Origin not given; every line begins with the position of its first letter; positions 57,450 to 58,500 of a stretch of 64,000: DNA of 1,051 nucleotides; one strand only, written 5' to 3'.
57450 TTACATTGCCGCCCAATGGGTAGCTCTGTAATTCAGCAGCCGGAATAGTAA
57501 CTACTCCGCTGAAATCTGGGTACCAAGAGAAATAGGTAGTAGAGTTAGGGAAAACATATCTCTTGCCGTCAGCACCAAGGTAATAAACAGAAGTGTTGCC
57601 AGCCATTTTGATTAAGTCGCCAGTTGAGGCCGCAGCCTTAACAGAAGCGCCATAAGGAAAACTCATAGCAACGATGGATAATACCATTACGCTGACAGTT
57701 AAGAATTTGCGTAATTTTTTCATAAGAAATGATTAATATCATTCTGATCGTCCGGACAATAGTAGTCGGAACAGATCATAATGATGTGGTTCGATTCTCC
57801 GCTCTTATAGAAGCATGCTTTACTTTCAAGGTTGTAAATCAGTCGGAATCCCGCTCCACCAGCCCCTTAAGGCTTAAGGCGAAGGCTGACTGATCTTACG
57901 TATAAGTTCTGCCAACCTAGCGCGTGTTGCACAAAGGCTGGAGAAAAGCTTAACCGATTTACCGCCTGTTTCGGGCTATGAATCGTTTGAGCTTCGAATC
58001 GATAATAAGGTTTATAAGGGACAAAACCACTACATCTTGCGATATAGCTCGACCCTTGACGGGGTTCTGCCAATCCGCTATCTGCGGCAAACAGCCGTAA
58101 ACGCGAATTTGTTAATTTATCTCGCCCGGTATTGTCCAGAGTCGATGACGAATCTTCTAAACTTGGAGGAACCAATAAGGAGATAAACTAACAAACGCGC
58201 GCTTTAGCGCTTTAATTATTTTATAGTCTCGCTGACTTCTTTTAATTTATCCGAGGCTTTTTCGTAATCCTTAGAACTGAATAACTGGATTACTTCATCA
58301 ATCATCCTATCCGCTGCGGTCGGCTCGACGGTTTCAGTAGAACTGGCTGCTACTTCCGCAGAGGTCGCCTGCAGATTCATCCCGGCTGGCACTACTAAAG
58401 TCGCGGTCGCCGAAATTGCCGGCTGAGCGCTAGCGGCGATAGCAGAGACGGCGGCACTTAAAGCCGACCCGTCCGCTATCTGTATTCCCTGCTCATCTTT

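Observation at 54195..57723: S-layer-like surface protein gene split by a +1 frame change at an A6 homopolymer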

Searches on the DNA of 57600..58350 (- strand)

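Call 31: search_rna_families(source=window, start=57600, end=58350, threshold=evalue, max_evalue=10, show_alignments=2)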
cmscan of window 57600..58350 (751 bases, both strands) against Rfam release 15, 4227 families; matches with E-value up to 10: 5.
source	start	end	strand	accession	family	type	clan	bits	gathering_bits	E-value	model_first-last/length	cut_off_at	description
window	57945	57995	-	RF04300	mir-39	Gene; miRNA;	CL00088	26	62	0.019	1-74/74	no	mir-39 microRNA precursor family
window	58186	58238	-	RF03152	RAGATH-1-hammerhead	Gene; ribozyme;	-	18.8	56.3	2.1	1-77/77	no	RAGATH-1 hammerhead ribozyme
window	57679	57796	-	RF02319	TtnuHACA12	Gene; snRNA; snoRNA; HACA-box;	-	18.8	80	6.3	1-131/131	no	Tetrahymena snoRNA TtnuHACA12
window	57724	57747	+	RF00145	snoZ105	Gene; snRNA; snoRNA; CD-box;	-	16.6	45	6.8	1-72/72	no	Small nucleolar RNA Z105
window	58203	58273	+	RF02218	ZNRD1-AS1_1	Gene; lncRNA;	-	13.4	50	6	1-68/68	no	ZNRD1 antisense RNA 1 conserved region 1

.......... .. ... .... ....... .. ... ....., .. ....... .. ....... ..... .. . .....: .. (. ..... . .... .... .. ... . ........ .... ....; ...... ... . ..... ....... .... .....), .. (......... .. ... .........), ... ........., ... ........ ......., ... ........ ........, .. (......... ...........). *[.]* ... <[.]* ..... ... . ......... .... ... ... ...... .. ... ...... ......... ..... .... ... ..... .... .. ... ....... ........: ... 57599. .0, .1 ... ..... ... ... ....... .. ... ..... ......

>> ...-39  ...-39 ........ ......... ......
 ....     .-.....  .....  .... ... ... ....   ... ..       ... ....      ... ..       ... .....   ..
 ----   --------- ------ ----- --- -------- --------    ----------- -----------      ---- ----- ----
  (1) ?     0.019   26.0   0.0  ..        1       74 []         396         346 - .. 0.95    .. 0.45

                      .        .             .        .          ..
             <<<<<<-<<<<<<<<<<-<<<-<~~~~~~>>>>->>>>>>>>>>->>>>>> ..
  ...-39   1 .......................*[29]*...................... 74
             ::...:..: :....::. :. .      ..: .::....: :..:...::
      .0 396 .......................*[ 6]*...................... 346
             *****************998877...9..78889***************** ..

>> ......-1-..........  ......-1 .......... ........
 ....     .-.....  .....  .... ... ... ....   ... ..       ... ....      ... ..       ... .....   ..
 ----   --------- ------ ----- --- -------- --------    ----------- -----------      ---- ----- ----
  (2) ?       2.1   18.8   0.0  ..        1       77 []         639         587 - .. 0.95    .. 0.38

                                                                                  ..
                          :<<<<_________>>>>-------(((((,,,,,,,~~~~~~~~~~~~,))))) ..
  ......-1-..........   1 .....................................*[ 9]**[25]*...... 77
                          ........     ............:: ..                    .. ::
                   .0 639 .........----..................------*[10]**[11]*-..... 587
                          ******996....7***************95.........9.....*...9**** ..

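Call 59: build_rna_model(alignment_id=A5)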
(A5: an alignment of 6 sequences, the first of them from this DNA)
Model R1 built from alignment A5 (6 sequences, 138 columns); structure: RNAalifold consensus.
model positions 137; base pairs 47; branch points 1; effective number of sequences 0.75; information 0.589 bits per position. Calibrated on 0.2 Mb of random sequence (short: E-values are rough).
structure used (alignment columns):
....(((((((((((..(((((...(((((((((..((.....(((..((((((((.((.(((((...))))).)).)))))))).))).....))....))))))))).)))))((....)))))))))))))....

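Call 60: search_with_rna_model(model_id=R1, sources=[window, L001, L003, L005, L006, L007, L008, L009, L010, L011, L012, L013, L014], max_evalue=1, make_alignment=true, show_alignments=0)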
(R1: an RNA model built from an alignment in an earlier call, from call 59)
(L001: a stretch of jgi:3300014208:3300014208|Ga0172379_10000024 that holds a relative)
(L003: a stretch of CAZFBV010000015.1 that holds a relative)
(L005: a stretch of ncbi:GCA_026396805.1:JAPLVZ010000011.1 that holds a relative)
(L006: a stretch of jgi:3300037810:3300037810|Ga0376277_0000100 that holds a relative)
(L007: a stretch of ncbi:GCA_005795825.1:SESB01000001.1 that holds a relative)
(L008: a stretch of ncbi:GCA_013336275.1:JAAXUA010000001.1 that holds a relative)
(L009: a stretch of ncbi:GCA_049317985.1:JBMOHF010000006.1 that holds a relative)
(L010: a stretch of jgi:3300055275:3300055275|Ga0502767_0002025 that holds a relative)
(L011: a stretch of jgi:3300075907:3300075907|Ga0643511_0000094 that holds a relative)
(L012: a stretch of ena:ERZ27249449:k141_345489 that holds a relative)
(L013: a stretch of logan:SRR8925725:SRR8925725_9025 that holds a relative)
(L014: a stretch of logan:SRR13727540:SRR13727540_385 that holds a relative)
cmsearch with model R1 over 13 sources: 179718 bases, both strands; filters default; matches with E-value up to 1: 16.
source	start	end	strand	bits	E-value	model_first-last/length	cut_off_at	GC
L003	3738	3874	+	162.4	2.4e-42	1-137/137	no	0.5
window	57830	57966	-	160.2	9.7e-42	1-137/137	no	0.51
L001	5760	5896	+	156.8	8.4e-41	1-137/137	no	0.51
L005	2756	2893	+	152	1.8e-39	1-137/137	no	0.51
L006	2757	2894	+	146.7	5.3e-38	1-137/137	no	0.49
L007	2762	2896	+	139.1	6.5e-36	1-137/137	no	0.49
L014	2657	2792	+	56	7e-13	1-137/137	no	0.49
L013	2676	2829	+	50.9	1.8e-11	1-137/137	no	0.44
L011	2724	2889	+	43.2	2.5e-09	1-137/137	no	0.39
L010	2868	2939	+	41.2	8.7e-09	1-137/137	no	0.43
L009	2750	2828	+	39.8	2.2e-08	1-137/137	no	0.38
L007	2762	2896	-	29.9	1.2e-05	1-137/137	no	0.49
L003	3738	3874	-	28.7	2.6e-05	1-137/137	no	0.5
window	57830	57966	+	27.5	5.5e-05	1-137/137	no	0.51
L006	2757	2894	-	26.5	0.00011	1-137/137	no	0.49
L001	5760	5896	-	22.4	0.0014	1-137/137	no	0.51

Alignment A6: 16 matches aligned to the model, 219 columns, each read 5' to 3' on its own strand. Consensus structure (alignment columns), stored with it:
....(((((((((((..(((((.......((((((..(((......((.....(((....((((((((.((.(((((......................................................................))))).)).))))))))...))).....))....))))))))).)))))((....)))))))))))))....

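Call 61: search_with_rna_model(model_id=R1, sources=[window, L001, L003, L005, L006, L007, L008, L009, L010, L011, L012, L013, L014], max_evalue=1e-7, make_alignment=true, show_alignments=0)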
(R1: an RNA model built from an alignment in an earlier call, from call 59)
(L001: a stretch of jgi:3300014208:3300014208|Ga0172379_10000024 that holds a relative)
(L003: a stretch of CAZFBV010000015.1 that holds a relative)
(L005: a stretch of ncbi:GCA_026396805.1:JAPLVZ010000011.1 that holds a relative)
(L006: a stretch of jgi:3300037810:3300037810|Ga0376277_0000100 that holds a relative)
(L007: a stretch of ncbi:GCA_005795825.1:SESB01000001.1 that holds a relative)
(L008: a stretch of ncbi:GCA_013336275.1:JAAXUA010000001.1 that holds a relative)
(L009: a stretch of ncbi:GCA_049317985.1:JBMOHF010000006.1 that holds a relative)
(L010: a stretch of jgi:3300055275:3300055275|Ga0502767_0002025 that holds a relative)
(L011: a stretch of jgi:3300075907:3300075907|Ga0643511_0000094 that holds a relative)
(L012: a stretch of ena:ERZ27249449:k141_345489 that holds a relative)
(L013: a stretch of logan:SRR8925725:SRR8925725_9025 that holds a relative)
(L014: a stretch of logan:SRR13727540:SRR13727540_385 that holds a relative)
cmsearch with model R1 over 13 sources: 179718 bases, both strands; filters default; matches with E-value up to 1e-7: 11.
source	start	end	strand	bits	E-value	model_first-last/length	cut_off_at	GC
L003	3738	3874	+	162.4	2.4e-42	1-137/137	no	0.5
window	57830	57966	-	160.2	9.7e-42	1-137/137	no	0.51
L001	5760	5896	+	156.8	8.4e-41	1-137/137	no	0.51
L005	2756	2893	+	152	1.8e-39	1-137/137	no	0.51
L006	2757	2894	+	146.7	5.3e-38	1-137/137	no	0.49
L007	2762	2896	+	139.1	6.5e-36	1-137/137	no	0.49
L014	2657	2792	+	56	7e-13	1-137/137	no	0.49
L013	2676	2829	+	50.9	1.8e-11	1-137/137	no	0.44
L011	2724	2889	+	43.2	2.5e-09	1-137/137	no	0.39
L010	2868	2939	+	41.2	8.7e-09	1-137/137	no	0.43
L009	2750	2828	+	39.8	2.2e-08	1-137/137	no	0.38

Alignment A7: 11 matches aligned to the model, 209 columns, each read 5' to 3' on its own strand. Consensus structure (alignment columns), stored with it:
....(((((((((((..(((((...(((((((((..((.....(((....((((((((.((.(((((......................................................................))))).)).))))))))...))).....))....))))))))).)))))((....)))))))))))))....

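Call 73: search_with_rna_model(model_id=R1, sources=[L008, L012], max_evalue=10, filters=off, show_alignments=2)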
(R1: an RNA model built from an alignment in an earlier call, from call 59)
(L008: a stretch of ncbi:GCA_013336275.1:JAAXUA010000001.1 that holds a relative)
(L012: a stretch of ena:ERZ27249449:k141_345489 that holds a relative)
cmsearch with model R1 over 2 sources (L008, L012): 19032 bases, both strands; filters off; matches with E-value up to 10: 31.
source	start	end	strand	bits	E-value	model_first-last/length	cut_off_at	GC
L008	6558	6635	+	16.5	0.0066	1-137/137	no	0.6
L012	162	257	-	12.8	0.068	1-137/137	no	0.27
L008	9307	9381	+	12.2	0.1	1-137/137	no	0.53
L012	2718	2872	+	11.4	0.17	15-123/137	no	0.56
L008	2845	2927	+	9.9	0.42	1-137/137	no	0.52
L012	162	257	+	9.9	0.44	1-137/137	no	0.27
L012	6575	6615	+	9.4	0.6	1-137/137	no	0.61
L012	6575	6615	-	9.2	0.7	1-137/137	no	0.61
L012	335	386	+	8.7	0.91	1-137/137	no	0.4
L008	8215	8287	-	8.4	1.1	1-137/137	no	0.63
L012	550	619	+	8.4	1.2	1-137/137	no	0.46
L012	8401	8463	+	8.3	1.2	1-137/137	no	0.29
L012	114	147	+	8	1.5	1-137/137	no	0.35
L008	6578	6607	-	7.7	1.8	1-137/137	no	0.67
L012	8959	9006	+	7.5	2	1-137/137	no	0.35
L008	2781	2870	-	7.4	2.1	1-137/137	no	0.49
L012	8401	8463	-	6.7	3.4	1-137/137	no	0.29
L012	8077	8106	-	6.6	3.6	1-137/137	no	0.5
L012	2073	2122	-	6.5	3.7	1-137/137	no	0.64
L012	5095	5157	-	6.1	4.8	1-137/137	no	0.48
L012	2324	2423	-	6.1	4.9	1-137/137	no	0.27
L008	939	996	-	6.1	5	1-137/137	no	0.4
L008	1242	1344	-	5.8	6.1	1-137/137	no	0.57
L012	829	851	-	5.7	6.3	1-137/137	no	0.35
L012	335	386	-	5.7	6.5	1-137/137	no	0.4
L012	6862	6897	+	5.5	7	1-137/137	no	0.67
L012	2989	3027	+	5.4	7.5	48-85/137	no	0.31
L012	8628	8666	+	5.4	7.5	1-137/137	no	0.36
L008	5977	6123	+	5.2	8.7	1-137/137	no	0.54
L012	8959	9006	-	5.1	9.1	1-137/137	no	0.35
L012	114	147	-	5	9.7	1-137/137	no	0.35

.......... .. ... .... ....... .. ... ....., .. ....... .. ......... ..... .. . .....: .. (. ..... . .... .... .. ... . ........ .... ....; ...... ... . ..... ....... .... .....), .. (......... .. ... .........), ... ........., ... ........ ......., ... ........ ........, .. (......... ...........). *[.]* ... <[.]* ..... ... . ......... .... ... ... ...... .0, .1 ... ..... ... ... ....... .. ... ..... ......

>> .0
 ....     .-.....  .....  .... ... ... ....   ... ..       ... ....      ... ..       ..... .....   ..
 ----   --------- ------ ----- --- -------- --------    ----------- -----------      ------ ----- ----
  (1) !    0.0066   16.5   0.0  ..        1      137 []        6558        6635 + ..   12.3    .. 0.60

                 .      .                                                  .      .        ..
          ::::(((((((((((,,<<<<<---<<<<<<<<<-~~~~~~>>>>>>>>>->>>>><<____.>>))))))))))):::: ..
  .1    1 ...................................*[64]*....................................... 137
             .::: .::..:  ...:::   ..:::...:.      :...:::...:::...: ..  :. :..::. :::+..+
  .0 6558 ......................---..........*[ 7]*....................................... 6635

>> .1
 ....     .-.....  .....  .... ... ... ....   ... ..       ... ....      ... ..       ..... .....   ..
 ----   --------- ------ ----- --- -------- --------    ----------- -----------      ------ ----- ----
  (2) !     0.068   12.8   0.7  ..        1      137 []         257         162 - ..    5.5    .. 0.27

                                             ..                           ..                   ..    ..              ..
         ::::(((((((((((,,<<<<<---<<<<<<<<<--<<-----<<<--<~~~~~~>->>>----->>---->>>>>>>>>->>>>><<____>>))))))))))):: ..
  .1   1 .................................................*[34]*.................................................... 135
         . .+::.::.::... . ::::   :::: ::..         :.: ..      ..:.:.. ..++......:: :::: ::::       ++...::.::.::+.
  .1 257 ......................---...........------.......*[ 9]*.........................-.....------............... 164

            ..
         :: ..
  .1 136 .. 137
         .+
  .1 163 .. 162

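Call 88: build_rna_model(alignment_id=A7)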
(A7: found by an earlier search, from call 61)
Model R2 built from alignment A7 (11 sequences, 209 columns); structure: stored with the alignment.
model positions 131; base pairs 43; branch points 1; effective number of sequences 1.78; information 0.59 bits per position. Calibrated on 0.2 Mb of random sequence (short: E-values are rough).
structure used (alignment columns):
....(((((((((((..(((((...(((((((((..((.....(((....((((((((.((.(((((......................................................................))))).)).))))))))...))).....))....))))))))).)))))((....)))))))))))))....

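Call 89: search_with_rna_model(model_id=R2, sources=[window, L001, L003, L005, L006, L007, L008, L009, L010, L011, L012, L013, L014], max_evalue=1, show_alignments=0)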
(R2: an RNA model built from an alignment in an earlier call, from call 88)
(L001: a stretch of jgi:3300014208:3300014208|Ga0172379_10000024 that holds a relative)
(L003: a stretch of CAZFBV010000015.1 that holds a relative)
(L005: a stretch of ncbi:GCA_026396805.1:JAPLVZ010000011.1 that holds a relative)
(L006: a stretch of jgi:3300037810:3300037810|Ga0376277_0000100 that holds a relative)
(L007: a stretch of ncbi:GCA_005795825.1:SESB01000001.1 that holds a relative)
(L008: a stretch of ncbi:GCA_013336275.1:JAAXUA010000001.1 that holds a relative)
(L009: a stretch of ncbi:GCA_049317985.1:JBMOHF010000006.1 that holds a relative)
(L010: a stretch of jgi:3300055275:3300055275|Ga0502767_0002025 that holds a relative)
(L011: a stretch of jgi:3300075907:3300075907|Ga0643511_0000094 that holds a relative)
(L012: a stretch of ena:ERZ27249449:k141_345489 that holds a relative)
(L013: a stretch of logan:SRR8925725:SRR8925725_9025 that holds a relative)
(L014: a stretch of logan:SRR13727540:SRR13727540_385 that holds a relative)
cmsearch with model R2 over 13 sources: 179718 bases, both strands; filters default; matches with E-value up to 1: 13.
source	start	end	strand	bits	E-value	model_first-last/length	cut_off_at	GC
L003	3738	3874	+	133.6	3.8e-34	1-131/131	no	0.5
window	57830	57966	-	132.5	7.4e-34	1-131/131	no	0.51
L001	5760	5896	+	129.7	4.5e-33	1-131/131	no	0.51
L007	2762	2896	+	127.3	2e-32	1-131/131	no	0.49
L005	2756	2893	+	123.4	2.6e-31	1-131/131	no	0.51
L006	2757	2894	+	119.2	3.8e-30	1-131/131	no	0.49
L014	2657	2792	+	92.7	8.2e-23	1-131/131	no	0.49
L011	2724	2889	+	73.4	1.9e-17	1-131/131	no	0.39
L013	2676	2829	+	71.8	5.3e-17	1-131/131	no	0.44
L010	2868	2939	+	56.9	7.4e-13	1-131/131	no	0.43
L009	2750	2828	+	56.3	1e-12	1-131/131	no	0.38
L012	2704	2887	+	33.5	2.2e-06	1-131/131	no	0.53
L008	2845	2927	+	15.2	0.26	1-131/131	no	0.52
